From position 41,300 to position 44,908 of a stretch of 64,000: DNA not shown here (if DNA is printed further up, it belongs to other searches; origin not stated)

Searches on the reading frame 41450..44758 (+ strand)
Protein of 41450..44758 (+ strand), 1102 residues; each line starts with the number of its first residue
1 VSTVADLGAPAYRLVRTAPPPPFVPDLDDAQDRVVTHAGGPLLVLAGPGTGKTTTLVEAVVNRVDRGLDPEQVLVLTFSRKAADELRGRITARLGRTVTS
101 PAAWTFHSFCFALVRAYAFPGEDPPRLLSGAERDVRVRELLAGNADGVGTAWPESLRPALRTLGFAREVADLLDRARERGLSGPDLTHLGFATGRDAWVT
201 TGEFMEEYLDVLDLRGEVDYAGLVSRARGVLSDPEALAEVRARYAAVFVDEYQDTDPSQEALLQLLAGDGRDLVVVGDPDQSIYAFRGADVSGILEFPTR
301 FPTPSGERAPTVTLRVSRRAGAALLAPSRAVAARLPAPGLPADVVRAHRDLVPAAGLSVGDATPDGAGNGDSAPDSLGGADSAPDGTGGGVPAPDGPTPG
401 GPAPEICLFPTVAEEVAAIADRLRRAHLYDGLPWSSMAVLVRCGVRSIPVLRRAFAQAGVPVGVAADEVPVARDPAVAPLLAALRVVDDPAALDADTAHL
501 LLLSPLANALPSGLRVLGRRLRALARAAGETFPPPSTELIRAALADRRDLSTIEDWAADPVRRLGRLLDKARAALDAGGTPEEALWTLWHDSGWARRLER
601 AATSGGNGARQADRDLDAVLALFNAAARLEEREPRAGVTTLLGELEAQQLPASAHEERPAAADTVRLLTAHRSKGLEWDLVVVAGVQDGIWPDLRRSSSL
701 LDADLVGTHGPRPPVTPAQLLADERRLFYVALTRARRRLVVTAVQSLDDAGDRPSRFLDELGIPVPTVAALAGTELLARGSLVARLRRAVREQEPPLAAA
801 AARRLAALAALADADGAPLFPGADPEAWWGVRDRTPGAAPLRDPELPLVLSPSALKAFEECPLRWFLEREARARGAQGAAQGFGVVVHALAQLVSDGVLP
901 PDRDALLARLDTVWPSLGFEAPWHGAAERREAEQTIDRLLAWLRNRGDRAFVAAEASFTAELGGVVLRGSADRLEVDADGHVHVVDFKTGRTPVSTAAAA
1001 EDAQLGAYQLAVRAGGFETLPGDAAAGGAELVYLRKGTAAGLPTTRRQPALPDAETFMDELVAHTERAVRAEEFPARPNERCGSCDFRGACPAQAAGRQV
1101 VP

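Call 51: search_protein_families(library=pfam, proteins=[window:41450-44758:+], max_evalue=0.001)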
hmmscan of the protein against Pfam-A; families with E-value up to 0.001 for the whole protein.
window:41450-44758:+ (1102 aa): 8 families
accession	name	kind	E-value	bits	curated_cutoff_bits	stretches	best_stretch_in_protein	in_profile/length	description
PF00580.27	UvrD-helicase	-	5.1e-59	200.6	23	1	28-301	2-270/271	UvrD/REP helicase N-terminal domain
PF12705.13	PDDEXK_1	-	9e-47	160.5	22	1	850-1092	2-247/247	PD-(D/E)XK nuclease superfamily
PF13361.12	UvrD_C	-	2.6e-21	76.9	25.6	1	609-745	231-349/350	UvrD-like helicase C-terminal domain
PF13245.12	AAA_19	-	4.3e-21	75.9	25.1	1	39-287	11-134/134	AAA domain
PF13538.12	UvrD_C_2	-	2.8e-10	40.3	27.4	1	716-741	26-51/52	UvrD-like helicase C-terminal domain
PF13604.12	AAA_30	-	2.1e-06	28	27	0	31-91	6-67/191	AAA domain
PF01443.25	Viral_helicase1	-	4.4e-05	23.8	21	0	719-741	204-226/228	Viral superfamily 1 RNA helicase core domain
PF13086.12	AAA_11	-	0.00096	19.4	27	0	42-92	19-74/257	AAA domain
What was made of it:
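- Tried and rejected: AdnAB as LanM-sized candidates (41450-48059): they are UvrD/PD-(D/E)XK helicase-nucleases (call 51).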
